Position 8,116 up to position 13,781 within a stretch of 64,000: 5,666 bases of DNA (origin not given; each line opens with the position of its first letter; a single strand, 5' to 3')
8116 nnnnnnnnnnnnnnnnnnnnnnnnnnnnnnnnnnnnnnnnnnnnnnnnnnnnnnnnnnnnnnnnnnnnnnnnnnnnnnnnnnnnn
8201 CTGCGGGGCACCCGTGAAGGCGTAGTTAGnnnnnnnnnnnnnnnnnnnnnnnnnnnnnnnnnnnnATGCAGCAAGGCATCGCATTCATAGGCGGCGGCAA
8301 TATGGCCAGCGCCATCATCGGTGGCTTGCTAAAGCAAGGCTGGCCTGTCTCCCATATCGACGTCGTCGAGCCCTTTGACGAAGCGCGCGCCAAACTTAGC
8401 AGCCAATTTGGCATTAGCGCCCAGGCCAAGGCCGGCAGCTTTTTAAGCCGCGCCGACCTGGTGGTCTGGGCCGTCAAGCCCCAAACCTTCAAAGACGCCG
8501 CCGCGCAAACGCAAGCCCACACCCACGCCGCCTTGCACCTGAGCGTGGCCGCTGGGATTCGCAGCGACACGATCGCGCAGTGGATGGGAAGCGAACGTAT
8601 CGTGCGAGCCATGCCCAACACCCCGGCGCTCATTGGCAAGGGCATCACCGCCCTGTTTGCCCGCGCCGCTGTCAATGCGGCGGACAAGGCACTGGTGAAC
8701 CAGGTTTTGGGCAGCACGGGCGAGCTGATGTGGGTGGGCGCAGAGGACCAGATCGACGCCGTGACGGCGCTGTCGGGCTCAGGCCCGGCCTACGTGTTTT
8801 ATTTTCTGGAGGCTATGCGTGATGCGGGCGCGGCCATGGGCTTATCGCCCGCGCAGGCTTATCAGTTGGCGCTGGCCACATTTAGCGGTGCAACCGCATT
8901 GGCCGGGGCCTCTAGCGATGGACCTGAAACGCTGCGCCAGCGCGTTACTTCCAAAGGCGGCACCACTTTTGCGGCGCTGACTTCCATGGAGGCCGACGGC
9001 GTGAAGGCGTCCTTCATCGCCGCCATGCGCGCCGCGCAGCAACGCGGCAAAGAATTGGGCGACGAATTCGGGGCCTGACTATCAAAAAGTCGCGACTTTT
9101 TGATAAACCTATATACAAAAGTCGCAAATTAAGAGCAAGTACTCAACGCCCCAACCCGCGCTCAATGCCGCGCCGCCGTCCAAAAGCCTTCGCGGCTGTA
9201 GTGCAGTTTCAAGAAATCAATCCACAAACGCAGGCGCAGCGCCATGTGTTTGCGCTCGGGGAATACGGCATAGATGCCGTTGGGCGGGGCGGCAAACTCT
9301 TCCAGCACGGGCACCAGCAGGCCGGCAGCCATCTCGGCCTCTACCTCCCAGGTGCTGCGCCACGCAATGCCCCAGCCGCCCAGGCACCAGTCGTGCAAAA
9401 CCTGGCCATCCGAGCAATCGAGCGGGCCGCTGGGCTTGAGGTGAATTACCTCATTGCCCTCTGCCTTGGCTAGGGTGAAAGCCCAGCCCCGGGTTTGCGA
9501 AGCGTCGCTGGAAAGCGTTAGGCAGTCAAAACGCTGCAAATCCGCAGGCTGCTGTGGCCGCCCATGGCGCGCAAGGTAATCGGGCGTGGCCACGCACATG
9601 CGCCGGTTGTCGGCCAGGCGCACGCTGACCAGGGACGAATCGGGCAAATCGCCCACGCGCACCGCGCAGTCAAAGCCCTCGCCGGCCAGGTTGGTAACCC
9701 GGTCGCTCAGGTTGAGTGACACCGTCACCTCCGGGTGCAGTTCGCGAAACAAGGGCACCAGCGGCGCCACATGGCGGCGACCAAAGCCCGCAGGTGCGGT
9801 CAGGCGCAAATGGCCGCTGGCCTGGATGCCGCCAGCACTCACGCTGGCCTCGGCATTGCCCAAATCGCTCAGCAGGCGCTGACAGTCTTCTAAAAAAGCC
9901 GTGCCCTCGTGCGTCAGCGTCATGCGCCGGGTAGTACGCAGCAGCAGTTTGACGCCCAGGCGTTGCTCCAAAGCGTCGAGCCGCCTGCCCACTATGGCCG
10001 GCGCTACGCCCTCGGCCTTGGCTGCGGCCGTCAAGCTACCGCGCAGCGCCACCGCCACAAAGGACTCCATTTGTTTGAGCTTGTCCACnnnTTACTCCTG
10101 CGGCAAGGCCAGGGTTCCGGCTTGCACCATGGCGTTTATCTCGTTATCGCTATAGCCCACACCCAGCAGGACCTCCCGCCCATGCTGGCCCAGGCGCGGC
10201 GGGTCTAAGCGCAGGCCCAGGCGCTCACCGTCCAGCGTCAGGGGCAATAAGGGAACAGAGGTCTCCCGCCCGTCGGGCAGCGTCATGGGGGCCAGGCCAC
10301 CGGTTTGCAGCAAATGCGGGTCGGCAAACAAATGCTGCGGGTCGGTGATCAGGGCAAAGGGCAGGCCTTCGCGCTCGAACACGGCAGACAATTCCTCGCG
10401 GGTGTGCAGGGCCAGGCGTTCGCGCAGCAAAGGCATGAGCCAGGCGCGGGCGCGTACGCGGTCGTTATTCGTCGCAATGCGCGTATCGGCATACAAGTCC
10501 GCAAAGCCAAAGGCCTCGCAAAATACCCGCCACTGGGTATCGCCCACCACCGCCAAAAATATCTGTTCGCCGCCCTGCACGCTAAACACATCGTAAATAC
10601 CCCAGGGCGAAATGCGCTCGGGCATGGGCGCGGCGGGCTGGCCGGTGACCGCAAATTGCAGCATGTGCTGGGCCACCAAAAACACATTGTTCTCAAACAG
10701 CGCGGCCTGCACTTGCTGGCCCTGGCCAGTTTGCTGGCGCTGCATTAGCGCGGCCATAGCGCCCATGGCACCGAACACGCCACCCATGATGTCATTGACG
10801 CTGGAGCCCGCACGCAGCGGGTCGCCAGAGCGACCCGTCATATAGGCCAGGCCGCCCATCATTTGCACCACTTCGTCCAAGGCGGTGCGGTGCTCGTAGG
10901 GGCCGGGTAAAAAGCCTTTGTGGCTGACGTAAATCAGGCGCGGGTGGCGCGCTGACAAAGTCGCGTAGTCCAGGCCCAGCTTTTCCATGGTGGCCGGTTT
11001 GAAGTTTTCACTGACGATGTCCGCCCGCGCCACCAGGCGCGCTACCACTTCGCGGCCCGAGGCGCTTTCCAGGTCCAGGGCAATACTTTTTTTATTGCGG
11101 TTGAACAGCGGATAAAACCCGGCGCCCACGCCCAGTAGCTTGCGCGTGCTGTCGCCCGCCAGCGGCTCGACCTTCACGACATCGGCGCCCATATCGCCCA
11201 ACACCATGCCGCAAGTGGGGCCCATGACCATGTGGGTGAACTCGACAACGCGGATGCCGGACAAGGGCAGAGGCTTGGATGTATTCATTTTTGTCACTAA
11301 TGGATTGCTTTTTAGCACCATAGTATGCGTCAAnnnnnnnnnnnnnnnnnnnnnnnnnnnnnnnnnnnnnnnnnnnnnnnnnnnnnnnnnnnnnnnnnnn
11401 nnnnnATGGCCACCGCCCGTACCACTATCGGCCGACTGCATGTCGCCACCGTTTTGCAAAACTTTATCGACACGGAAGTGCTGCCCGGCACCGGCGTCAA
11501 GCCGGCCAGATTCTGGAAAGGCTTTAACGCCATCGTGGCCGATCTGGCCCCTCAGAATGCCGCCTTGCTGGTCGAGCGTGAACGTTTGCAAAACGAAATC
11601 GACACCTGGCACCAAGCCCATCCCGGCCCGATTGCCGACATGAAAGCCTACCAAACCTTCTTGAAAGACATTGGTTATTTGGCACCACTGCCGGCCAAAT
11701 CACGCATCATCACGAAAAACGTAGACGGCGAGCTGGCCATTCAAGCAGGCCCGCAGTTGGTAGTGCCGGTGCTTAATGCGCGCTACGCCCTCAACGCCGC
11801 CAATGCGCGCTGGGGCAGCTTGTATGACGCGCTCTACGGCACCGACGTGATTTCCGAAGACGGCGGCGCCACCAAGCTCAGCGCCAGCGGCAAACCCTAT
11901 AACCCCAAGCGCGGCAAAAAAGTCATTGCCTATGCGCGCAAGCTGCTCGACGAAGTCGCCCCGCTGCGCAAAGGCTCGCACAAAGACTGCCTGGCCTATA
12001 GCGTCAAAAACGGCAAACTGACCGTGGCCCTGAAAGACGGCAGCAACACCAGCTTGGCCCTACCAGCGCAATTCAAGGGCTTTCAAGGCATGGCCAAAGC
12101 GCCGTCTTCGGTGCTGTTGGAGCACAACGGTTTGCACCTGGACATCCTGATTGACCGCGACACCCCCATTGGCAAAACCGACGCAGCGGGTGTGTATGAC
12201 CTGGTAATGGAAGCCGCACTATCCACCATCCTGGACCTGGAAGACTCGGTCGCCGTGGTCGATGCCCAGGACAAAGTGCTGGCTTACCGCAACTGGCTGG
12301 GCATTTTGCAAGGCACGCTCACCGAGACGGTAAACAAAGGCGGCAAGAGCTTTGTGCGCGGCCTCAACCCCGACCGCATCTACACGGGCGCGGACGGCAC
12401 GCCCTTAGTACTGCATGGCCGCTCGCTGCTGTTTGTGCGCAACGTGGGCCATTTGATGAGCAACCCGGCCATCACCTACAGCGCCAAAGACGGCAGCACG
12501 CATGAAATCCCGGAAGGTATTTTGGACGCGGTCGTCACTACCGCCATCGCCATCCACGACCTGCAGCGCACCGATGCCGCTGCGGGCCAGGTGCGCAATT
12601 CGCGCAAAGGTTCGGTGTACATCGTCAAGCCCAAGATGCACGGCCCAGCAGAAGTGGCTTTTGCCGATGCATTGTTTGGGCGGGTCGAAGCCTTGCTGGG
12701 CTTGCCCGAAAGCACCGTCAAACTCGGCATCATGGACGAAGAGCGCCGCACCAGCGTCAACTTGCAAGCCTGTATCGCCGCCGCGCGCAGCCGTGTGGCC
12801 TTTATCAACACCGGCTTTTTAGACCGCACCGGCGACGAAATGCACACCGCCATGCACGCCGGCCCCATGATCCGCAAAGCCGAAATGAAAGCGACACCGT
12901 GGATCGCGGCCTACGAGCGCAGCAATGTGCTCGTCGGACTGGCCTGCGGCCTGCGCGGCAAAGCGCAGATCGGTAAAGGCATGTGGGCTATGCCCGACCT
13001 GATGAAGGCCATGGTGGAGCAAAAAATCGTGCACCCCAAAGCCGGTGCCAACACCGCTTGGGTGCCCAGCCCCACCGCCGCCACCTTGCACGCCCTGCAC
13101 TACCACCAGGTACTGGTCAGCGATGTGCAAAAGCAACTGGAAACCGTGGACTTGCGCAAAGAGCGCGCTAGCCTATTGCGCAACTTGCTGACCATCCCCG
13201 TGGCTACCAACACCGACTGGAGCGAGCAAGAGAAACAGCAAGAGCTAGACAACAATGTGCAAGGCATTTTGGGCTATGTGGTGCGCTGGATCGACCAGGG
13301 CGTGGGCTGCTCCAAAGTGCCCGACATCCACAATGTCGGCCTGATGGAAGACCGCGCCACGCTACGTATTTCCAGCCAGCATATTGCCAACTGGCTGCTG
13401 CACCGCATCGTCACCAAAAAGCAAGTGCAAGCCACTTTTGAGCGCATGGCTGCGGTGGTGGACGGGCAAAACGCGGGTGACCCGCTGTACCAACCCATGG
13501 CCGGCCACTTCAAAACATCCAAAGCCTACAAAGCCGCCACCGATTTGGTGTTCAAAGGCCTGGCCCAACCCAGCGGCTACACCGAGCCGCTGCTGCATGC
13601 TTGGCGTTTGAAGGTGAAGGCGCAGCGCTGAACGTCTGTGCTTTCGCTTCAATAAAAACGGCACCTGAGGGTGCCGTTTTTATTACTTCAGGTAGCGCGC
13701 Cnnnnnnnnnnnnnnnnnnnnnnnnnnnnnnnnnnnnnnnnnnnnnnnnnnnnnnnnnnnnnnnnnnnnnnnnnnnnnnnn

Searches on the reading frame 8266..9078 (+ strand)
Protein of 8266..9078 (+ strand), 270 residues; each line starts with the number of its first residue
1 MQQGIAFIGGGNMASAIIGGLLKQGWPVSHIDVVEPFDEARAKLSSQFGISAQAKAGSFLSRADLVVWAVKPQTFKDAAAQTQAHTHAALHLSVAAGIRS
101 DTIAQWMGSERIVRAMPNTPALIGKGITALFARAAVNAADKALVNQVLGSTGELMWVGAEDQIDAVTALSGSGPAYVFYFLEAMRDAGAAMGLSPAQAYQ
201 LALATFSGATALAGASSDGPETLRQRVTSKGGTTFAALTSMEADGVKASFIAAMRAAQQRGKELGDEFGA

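Call 39: search_protein_families(library=pfam, proteins=[window:8266-9078:+], max_evalue=0.000001)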
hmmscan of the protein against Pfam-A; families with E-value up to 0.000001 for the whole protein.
window:8266-9078:+ (270 aa): 2 families
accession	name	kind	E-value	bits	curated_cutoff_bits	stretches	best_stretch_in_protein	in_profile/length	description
PF14748.11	P5CR_dimer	-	1.6e-35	122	25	1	160-264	1-105/105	Pyrroline-5-carboxylate reductase dimerisation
PF03807.23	F420_oxidored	-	8.5e-15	55.6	21.6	1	5-97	2-94/94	NADP oxidoreductase coenzyme F420-dependent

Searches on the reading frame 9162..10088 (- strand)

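Call 39: search_protein_families(library=pfam, proteins=[window:9162-10088:-], max_evalue=0.000001)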
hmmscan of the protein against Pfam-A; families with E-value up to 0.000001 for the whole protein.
window:9162-10088:- (308 aa): 2 families
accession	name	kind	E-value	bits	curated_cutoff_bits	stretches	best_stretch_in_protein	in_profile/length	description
PF03466.25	LysR_substrate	-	1e-38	133.3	28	1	89-294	3-205/209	LysR substrate binding domain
PF00126.33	HTH_1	-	8.2e-17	61.4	26.6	1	4-62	1-59/60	Bacterial regulatory helix-turn-helix protein, lysR family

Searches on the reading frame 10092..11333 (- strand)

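Call 39: search_protein_families(library=pfam, proteins=[window:10092-11333:-], max_evalue=0.000001)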
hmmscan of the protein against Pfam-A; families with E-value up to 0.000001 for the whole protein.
window:10092-11333:- (413 aa): 1 family
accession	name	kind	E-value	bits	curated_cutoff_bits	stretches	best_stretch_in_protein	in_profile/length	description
PF02515.22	CoA_transf_3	-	1.1e-109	367.3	23.3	1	24-384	1-365/366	CoA-transferase family III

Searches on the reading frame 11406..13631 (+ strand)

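Call 39: search_protein_families(library=pfam, proteins=[window:11406-13631:+], max_evalue=0.000001)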
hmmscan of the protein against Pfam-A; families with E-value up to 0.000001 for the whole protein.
window:11406-13631:+ (741 aa): 4 families
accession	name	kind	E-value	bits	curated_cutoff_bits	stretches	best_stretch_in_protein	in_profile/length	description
PF01274.28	MS_TIM-barrel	-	4.2e-64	216.3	26.4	1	342-596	2-247/248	Malate synthase, TIM barrel domain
PF20658.2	MSG_insertion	-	1e-29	103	24.8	1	165-240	1-76/76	Malate synthase G, alpha-beta insertion domain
PF20659.2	MS_C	-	6.3e-25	88.3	23.1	1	609-705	2-100/118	Malate synthase, C-terminal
PF20656.2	MS_N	-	2.4e-13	49.8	23.5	1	19-77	4-62/64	Malate synthase, N-terminal domain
